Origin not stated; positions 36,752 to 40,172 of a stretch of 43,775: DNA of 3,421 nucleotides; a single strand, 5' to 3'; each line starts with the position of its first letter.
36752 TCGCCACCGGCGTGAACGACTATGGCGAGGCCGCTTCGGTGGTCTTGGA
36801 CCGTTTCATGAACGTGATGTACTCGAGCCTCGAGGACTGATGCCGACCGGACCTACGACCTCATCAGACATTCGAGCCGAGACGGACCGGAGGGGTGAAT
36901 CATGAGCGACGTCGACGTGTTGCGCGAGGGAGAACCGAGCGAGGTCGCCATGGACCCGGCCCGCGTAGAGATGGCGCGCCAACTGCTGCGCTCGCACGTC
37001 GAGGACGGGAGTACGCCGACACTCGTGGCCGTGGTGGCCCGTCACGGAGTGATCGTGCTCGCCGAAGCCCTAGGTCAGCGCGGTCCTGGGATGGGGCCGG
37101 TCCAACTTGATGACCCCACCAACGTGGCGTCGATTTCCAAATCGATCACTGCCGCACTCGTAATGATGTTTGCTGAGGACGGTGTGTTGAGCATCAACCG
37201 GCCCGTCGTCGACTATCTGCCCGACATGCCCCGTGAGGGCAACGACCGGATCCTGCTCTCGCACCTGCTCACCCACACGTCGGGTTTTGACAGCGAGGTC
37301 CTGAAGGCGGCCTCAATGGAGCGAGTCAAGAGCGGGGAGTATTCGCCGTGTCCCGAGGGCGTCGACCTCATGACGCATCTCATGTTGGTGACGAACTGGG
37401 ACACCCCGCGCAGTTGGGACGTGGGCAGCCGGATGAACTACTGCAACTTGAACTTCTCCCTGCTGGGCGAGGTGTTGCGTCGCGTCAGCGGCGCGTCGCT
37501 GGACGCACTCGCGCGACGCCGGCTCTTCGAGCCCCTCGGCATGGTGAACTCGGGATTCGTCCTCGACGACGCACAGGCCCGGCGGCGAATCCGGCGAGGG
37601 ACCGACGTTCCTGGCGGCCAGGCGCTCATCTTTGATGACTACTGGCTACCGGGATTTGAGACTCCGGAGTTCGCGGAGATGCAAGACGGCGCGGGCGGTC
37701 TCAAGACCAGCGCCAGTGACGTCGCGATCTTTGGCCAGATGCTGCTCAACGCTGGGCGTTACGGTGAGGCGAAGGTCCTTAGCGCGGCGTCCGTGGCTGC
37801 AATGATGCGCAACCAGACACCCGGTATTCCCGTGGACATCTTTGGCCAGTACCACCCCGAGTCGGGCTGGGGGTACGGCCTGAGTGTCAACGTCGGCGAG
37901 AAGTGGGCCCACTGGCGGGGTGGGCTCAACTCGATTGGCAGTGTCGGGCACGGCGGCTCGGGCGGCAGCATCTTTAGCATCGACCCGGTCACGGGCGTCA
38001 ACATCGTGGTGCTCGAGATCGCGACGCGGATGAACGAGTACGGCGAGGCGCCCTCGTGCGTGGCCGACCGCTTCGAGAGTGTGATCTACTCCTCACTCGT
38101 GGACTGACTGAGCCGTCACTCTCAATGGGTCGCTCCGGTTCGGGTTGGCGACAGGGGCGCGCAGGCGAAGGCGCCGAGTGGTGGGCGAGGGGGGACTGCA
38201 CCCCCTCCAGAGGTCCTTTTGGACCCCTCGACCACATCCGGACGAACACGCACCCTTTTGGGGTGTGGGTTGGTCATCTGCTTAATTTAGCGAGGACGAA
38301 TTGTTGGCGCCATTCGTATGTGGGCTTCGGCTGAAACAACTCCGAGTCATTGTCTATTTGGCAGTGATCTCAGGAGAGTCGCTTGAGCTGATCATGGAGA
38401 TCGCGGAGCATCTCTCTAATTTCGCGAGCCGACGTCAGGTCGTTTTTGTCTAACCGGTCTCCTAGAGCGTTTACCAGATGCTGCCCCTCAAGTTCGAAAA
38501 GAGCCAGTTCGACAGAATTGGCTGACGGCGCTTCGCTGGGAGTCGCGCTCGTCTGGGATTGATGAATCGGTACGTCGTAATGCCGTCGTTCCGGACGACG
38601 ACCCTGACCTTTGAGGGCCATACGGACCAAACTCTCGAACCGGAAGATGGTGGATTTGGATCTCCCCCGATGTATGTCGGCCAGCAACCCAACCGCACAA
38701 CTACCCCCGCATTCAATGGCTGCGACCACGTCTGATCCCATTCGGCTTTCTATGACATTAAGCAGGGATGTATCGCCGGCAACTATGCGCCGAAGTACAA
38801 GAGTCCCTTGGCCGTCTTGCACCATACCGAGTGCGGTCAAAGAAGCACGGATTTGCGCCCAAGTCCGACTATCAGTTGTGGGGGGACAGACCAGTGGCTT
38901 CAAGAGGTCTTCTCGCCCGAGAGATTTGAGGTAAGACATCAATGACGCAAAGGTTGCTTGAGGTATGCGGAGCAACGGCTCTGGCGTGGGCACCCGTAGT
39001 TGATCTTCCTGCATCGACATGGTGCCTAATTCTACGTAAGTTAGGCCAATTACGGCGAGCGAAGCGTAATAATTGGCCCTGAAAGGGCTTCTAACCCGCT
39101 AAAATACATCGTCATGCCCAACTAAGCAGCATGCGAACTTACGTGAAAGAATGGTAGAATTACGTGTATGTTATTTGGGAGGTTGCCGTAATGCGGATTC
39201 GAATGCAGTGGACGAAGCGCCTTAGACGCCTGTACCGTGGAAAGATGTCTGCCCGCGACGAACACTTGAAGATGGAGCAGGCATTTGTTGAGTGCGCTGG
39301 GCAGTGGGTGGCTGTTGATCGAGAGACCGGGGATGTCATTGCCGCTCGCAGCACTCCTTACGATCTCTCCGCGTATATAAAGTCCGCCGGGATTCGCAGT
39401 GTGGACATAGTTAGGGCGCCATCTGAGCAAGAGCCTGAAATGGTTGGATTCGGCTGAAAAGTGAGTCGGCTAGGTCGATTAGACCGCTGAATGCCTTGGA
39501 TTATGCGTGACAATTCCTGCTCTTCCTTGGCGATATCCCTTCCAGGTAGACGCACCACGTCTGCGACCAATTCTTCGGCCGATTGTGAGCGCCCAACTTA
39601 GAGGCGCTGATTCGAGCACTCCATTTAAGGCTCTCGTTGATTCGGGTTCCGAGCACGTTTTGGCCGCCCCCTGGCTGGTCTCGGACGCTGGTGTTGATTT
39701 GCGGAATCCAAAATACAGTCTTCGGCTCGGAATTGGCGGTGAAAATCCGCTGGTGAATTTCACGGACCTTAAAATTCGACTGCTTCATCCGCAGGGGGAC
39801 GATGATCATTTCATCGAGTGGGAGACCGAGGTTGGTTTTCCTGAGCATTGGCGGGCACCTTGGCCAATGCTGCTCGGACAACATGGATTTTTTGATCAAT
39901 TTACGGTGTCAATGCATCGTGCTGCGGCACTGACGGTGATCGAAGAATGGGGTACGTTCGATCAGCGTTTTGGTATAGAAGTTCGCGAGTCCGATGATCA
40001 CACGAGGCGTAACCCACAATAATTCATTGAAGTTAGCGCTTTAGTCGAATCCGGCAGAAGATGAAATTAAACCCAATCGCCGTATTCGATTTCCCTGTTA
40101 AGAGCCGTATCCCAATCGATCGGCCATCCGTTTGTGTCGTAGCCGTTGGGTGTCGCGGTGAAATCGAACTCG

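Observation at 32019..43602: Three co-oriented degenerate copies of the 3' half of tRNA-Leu(CAG) divide the last 11.6 kb into cassettes, with no integrase present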

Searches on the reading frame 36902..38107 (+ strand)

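Call 11: search_protein_families(library=pfam, proteins=[window:36902-38107:+], max_evalue=0.01)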
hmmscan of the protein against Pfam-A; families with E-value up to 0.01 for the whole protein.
window:36902-38107:+ (401 aa): 1 family
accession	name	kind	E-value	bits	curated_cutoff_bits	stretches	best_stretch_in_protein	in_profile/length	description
PF00144.29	Beta-lactamase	-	2.1e-51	175.5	27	1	26-371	2-307/329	Beta-lactamase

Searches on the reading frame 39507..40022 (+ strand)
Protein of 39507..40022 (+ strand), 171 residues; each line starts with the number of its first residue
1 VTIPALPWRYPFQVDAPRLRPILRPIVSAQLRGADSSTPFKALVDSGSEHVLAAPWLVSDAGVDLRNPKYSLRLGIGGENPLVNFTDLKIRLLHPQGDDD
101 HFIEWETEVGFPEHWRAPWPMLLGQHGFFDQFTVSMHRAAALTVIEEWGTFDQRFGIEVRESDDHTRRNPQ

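Call 11: search_protein_families(library=pfam, proteins=[window:39507-40022:+], max_evalue=0.01)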
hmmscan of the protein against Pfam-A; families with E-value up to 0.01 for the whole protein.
window:39507-40022:+ (171 aa): 1 family
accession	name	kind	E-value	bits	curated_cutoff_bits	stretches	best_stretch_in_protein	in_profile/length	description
PF13650.11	Asp_protease_2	-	0.0028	18.8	24.3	1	33-77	7-47/90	Aspartyl protease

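Call 79: search_protein_families(library=phrogs, proteins=[window:39507-40019:+], max_evalue=0.01)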
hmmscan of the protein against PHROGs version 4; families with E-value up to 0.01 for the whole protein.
window:39507-40019:+ (171 aa): 0 families
